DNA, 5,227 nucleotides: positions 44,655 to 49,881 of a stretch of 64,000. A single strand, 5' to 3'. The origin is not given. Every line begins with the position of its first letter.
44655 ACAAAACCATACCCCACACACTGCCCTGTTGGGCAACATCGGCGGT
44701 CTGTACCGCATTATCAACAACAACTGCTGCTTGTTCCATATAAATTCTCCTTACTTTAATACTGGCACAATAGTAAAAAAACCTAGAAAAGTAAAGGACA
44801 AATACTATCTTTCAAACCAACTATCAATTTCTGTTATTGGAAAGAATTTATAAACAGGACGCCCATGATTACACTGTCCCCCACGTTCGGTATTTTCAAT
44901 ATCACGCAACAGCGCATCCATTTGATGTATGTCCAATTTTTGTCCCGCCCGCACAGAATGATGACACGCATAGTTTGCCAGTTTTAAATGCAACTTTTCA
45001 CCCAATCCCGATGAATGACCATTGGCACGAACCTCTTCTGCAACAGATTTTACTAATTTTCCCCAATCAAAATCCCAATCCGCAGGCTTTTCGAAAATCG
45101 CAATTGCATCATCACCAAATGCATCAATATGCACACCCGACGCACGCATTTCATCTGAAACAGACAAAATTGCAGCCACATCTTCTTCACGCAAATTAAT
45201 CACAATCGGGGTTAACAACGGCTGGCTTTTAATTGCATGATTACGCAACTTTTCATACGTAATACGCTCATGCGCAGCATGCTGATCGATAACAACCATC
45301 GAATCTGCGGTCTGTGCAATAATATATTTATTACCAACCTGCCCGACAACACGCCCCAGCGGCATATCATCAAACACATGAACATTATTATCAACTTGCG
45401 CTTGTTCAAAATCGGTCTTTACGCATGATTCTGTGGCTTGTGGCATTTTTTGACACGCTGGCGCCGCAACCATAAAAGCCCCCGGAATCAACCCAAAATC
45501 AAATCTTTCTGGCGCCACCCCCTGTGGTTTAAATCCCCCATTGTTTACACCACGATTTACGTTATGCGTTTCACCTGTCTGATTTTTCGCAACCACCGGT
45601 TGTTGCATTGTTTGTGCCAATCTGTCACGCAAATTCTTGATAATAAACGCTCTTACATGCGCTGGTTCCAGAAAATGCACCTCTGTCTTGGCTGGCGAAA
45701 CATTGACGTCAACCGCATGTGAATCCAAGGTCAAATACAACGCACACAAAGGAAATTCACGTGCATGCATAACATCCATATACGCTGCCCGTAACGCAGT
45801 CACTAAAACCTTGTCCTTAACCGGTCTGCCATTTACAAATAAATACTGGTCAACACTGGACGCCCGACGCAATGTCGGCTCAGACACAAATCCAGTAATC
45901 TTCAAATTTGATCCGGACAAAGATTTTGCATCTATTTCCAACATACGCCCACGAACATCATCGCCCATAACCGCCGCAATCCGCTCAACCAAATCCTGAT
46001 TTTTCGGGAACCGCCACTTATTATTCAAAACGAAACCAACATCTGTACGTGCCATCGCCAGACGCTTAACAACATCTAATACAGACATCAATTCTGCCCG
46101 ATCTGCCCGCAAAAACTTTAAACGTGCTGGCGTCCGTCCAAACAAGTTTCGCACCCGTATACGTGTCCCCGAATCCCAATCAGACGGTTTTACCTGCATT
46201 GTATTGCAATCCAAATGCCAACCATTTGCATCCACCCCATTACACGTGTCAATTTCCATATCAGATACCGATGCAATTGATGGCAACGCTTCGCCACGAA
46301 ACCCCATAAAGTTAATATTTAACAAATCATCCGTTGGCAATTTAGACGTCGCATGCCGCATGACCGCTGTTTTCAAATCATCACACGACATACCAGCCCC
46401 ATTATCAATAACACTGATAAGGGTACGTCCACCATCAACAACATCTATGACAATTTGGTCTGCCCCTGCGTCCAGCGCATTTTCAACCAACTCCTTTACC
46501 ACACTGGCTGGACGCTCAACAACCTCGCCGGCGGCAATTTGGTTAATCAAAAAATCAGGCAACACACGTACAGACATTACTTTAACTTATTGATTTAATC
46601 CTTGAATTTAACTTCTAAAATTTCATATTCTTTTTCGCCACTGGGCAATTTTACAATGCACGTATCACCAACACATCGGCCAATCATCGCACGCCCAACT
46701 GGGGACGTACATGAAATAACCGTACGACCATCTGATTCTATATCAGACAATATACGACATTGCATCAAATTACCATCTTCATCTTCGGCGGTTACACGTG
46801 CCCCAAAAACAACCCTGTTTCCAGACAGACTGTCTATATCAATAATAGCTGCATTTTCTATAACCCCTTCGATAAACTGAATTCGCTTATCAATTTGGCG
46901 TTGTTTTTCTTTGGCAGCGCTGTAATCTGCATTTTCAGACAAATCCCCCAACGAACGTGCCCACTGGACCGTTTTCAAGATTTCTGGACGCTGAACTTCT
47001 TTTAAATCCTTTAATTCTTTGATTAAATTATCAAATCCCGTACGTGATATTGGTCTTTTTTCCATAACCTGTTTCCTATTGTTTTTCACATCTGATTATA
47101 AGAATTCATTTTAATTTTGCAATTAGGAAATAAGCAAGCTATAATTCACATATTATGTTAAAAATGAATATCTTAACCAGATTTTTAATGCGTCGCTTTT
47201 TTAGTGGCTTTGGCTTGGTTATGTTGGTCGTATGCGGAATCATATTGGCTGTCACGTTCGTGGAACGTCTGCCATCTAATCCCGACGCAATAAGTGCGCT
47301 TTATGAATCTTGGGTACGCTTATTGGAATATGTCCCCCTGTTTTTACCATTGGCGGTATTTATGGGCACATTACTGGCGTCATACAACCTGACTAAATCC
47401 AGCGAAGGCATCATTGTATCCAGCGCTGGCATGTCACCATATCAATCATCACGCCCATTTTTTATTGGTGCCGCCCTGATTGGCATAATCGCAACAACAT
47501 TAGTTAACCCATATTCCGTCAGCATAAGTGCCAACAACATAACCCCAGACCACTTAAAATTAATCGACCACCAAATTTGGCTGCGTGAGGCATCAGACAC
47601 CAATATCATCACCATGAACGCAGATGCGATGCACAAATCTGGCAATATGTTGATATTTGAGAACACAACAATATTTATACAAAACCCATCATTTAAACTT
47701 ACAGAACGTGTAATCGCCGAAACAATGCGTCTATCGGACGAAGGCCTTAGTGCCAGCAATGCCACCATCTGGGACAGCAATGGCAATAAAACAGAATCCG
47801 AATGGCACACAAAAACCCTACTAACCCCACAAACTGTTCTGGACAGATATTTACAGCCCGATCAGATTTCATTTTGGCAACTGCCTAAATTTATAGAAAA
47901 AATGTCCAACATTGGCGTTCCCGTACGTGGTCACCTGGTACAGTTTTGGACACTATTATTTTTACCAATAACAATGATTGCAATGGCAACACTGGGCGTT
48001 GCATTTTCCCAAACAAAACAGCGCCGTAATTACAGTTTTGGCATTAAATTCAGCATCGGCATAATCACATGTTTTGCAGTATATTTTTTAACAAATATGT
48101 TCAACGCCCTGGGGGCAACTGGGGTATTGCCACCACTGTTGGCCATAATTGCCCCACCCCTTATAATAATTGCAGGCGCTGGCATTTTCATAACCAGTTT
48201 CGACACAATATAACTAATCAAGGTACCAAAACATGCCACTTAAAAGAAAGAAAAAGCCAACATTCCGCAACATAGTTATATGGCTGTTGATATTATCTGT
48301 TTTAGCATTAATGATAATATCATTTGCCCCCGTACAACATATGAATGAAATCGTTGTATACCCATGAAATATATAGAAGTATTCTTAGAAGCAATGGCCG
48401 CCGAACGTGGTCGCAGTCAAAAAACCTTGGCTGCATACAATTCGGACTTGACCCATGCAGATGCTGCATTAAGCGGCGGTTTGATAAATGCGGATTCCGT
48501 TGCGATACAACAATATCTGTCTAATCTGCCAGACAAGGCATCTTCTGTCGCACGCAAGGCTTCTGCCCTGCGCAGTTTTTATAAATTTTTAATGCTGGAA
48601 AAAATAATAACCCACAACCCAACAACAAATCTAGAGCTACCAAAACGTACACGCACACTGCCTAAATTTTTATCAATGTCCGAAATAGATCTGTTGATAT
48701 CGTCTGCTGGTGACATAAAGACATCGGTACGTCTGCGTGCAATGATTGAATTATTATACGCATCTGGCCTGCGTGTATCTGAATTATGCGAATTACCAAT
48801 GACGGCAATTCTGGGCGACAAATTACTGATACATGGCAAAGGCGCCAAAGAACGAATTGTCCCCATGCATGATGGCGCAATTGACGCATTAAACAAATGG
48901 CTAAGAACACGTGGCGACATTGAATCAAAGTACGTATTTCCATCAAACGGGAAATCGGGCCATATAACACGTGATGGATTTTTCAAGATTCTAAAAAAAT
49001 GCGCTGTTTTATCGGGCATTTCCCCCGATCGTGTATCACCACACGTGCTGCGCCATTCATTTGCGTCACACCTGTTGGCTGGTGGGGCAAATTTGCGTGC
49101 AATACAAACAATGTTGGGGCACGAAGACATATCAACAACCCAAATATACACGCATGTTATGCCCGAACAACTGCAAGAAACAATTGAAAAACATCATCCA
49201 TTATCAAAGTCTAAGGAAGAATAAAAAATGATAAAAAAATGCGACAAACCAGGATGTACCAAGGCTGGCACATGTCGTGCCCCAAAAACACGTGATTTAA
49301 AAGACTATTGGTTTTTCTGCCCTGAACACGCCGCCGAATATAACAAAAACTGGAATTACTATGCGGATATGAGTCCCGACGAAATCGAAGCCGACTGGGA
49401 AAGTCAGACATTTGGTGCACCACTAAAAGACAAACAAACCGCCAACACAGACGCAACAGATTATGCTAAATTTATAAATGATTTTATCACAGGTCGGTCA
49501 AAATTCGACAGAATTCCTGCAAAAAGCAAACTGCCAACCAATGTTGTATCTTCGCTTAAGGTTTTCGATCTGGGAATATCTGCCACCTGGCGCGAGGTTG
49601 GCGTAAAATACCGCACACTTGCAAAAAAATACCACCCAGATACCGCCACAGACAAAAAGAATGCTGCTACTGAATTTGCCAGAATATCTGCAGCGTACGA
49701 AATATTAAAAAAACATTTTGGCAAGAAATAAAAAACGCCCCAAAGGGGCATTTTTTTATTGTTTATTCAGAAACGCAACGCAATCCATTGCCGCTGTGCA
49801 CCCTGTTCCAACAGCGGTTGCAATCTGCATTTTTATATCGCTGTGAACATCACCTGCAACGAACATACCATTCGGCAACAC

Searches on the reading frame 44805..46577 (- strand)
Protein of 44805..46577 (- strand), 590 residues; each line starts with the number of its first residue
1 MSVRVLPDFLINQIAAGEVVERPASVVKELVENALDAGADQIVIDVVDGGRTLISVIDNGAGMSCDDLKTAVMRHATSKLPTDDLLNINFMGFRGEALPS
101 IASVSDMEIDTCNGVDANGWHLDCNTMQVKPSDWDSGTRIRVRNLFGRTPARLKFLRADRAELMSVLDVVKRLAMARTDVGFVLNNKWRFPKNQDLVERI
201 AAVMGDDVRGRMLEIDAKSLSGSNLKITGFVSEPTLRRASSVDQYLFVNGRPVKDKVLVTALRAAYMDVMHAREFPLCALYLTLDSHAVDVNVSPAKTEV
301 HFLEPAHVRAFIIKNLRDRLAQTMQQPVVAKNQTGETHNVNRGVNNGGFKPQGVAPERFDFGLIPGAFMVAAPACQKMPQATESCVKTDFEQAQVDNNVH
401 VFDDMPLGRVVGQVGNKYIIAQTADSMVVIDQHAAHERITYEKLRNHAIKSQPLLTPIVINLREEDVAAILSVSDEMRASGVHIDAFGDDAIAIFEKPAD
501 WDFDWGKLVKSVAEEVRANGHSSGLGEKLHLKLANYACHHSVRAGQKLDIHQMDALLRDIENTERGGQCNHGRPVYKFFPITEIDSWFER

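Call 32: search_protein_families(library=pfam, proteins=[window:44805-46577:-], max_evalue=0.00001)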
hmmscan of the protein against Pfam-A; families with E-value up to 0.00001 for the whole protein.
window:44805-46577:- (590 aa): 4 families
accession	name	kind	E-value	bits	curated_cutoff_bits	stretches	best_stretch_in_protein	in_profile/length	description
PF01119.25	DNA_mis_repair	-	3.2e-33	114.3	26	1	200-320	1-118/119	DNA mismatch repair protein, C-terminal domain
PF08676.16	MutL_C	-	6e-32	110.7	25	1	411-548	1-142/142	MutL C terminal dimerisation domain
PF13589.12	HATPase_c_3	-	3.7e-10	40.4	25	1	24-79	4-60/137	Histidine kinase-, DNA gyrase B-, and HSP90-like ATPase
PF02518.31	HATPase_c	-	1.8e-07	32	26.4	1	21-74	4-56/111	Histidine kinase-, DNA gyrase B-, and HSP90-like ATPase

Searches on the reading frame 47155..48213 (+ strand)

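Call 32: search_protein_families(library=pfam, proteins=[window:47155-48213:+], max_evalue=0.00001)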
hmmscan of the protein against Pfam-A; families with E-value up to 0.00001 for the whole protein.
window:47155-48213:+ (352 aa): 1 family
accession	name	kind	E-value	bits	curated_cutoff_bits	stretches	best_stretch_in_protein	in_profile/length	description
PF03739.19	LptF_LptG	-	3e-44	151.9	27.9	1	9-345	1-350/353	Lipopolysaccharide export system permease LptF/LptG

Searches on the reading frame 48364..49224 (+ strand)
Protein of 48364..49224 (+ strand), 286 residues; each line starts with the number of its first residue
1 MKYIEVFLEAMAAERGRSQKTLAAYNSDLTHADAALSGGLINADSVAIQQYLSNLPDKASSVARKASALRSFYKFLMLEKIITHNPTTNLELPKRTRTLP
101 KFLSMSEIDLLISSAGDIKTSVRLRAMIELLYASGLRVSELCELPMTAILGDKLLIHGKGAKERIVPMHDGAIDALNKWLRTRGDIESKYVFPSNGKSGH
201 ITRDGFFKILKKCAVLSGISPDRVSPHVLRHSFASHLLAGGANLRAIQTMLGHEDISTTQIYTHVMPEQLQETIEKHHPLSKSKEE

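Call 32: search_protein_families(library=pfam, proteins=[window:48364-49224:+], max_evalue=0.00001)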
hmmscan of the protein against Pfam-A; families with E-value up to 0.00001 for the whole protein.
window:48364-49224:+ (286 aa): 2 families
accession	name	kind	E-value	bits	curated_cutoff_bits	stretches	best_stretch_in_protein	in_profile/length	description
PF00589.27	Phage_integrase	-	4.8e-42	144.1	27.1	1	102-267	2-170/172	Phage integrase family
PF02899.23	Phage_int_SAM_1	-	1.2e-15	57.9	22.3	1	4-80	1-83/83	Phage integrase, N-terminal SAM-like domain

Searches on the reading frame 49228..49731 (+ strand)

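Call 66: search_protein_families(library=pfam, proteins=[window:49228-49731:+], max_evalue=0.00001)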
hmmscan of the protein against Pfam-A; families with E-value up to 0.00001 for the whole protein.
window:49228-49731:+ (167 aa): 1 family
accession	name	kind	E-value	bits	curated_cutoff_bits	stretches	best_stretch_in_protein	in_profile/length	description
PF00226.36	DnaJ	-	1.9e-11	44.3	27.8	1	118-162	11-55/63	DnaJ domain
